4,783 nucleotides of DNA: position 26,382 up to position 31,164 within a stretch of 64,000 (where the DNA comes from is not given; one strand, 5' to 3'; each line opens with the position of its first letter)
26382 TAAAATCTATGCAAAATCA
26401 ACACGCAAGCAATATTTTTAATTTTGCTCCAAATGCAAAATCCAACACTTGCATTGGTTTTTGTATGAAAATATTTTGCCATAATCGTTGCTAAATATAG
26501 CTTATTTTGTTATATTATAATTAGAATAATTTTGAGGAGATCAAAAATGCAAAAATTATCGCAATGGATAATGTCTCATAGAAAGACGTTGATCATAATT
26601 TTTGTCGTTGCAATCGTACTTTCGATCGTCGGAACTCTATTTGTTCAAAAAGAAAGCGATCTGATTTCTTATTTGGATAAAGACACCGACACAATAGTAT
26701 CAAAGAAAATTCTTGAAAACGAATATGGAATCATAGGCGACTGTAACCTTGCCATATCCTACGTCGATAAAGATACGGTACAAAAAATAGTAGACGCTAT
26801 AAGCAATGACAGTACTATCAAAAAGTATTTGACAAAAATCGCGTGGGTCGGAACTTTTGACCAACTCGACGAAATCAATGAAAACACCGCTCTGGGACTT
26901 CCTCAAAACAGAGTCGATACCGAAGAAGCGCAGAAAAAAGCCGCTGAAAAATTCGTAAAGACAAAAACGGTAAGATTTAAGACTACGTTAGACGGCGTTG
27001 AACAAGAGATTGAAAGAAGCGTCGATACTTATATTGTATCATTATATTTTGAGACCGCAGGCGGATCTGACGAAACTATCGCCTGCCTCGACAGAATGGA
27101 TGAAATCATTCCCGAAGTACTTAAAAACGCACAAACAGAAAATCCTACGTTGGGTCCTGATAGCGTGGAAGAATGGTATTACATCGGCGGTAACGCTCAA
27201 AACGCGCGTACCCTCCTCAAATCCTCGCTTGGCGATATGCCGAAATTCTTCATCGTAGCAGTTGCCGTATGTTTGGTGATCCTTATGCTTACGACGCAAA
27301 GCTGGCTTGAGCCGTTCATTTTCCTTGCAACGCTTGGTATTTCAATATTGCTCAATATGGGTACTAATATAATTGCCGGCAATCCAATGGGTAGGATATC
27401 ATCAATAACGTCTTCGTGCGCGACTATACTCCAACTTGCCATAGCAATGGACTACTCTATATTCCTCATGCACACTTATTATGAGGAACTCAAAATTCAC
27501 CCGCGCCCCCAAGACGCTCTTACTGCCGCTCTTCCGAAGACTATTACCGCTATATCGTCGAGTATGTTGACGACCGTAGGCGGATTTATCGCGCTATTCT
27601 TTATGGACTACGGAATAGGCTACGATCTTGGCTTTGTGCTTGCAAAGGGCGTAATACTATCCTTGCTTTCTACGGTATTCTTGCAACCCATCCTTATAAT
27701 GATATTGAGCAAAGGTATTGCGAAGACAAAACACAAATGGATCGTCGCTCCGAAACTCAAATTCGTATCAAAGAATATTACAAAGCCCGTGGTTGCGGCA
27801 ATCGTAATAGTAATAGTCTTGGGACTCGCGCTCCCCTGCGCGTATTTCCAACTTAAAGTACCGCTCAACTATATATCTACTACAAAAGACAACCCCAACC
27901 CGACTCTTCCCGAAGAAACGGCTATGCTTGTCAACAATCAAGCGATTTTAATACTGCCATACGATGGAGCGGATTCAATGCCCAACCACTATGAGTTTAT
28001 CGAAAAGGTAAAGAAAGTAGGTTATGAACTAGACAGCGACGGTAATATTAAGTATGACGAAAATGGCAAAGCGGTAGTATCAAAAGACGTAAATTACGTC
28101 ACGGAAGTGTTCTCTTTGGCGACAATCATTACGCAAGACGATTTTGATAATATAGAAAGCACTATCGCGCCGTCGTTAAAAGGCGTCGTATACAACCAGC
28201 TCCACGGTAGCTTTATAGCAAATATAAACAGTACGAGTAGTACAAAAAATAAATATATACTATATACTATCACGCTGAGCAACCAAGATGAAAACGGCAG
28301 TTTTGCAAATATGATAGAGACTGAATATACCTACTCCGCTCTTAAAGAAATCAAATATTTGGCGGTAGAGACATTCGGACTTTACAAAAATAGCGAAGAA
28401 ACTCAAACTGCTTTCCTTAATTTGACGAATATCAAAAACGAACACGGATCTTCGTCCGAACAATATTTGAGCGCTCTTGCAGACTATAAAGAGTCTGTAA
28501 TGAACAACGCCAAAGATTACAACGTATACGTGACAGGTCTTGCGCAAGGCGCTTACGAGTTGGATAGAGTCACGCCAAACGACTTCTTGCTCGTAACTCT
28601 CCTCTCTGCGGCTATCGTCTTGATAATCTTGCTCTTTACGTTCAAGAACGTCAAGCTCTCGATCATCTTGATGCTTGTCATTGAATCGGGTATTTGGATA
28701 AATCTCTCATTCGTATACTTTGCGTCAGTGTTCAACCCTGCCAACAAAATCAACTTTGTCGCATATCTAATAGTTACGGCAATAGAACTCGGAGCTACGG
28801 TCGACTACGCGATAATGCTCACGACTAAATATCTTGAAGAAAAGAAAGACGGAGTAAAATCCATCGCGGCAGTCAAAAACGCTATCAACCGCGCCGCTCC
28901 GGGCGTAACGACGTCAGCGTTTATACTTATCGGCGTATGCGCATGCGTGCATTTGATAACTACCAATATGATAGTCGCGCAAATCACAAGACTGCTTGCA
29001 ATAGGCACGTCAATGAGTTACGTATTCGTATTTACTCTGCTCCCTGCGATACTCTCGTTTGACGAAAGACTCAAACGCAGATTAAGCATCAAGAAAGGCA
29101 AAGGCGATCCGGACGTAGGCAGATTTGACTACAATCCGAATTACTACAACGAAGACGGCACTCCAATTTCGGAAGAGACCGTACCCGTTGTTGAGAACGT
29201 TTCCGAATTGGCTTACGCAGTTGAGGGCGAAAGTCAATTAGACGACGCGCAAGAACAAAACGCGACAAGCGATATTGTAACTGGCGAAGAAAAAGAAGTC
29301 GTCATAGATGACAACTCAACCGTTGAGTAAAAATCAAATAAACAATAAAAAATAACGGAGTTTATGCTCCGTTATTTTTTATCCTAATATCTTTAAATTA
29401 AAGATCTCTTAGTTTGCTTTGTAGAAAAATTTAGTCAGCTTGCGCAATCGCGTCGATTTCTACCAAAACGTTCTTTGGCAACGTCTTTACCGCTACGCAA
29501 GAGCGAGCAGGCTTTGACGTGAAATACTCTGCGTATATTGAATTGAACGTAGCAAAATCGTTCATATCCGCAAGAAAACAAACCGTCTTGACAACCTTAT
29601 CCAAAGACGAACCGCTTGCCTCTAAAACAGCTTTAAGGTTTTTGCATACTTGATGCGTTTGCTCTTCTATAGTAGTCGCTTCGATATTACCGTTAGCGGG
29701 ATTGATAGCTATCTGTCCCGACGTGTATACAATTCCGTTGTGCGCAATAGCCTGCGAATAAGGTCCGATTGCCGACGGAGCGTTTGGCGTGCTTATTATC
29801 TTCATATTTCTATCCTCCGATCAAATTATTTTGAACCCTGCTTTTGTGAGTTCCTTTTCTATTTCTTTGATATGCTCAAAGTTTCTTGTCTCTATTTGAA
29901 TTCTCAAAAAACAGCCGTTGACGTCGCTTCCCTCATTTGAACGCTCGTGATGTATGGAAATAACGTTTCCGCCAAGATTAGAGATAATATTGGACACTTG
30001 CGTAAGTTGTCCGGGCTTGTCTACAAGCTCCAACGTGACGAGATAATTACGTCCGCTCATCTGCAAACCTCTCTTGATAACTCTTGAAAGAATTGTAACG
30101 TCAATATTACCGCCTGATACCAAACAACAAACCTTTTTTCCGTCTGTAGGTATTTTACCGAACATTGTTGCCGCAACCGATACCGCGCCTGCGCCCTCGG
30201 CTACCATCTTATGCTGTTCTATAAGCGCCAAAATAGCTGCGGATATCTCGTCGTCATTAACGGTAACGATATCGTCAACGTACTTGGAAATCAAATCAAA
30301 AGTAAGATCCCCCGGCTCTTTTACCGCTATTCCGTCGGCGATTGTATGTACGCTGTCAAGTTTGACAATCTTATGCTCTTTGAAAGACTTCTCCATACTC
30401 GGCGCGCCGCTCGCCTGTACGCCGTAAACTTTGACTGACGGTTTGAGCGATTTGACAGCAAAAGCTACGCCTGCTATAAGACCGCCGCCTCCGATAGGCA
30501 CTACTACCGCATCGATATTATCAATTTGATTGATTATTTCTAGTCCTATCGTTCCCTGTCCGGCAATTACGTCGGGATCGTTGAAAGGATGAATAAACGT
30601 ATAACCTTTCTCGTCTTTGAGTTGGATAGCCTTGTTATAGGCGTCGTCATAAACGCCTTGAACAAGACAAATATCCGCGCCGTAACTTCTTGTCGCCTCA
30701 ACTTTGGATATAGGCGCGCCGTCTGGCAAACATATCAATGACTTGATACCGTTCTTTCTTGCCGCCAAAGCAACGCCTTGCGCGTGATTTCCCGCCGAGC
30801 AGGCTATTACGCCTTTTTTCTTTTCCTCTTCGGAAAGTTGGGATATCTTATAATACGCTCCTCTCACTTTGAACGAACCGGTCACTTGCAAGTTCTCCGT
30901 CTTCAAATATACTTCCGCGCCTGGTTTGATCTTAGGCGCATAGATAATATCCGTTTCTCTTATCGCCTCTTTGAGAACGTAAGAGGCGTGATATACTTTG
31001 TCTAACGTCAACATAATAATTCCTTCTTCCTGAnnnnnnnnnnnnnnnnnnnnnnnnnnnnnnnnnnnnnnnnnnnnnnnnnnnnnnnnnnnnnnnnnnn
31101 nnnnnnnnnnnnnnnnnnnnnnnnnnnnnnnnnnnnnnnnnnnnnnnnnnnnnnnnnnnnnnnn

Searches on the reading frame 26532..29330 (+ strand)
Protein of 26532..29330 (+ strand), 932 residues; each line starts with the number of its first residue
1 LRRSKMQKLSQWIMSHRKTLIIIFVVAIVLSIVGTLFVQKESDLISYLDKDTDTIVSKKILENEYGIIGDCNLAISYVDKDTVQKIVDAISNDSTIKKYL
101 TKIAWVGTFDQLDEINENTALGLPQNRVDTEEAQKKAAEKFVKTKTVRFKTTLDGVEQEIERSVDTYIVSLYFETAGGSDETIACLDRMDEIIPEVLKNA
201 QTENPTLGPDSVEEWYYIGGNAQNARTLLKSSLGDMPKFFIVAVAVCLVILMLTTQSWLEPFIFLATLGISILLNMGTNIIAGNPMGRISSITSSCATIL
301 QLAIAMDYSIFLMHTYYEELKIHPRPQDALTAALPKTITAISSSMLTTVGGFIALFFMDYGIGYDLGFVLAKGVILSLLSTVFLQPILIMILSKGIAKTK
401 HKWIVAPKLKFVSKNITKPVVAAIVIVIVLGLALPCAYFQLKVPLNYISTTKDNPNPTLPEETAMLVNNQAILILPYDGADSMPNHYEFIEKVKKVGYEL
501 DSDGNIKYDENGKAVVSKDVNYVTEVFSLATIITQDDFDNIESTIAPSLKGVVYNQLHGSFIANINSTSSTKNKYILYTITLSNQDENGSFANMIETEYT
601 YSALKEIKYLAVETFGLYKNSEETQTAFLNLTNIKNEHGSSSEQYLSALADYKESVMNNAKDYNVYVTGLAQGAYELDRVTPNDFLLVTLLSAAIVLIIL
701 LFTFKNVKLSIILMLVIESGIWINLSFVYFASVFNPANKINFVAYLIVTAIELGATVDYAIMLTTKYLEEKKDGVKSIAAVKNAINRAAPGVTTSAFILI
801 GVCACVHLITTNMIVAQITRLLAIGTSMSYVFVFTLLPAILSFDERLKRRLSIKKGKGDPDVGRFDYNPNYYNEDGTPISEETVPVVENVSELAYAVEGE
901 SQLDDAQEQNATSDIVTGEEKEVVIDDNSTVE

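Call 32: search_protein_families(library=pfam, proteins=[window:26532-29330:+], max_evalue=0.000001)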
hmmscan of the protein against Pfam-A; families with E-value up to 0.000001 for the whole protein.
window:26532-29330:+ (932 aa): 1 family
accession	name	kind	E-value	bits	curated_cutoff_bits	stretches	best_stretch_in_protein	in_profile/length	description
PF03176.21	MMPL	-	8.7e-50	170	20.5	2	217-396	126-307/333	MMPL family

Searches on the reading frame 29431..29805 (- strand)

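Call 32: search_protein_families(library=pfam, proteins=[window:29431-29805:-], max_evalue=0.000001)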
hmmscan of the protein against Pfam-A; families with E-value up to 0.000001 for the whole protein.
window:29431-29805:- (124 aa): 1 family
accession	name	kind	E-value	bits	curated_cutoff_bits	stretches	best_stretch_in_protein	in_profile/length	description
PF01042.26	Ribonuc_L-PSP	-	1.4e-44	151.4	27.3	1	7-122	2-120/121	Endoribonuclease L-PSP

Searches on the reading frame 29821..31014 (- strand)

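Call 32: search_protein_families(library=pfam, proteins=[window:29821-31014:-], max_evalue=0.000001)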
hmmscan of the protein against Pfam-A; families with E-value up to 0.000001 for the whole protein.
window:29821-31014:- (397 aa): 1 family
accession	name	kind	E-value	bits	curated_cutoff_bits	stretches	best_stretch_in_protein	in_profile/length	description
PF00291.31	PALP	-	9.4e-90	301.4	35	1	16-301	3-295/295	Pyridoxal-phosphate dependent enzyme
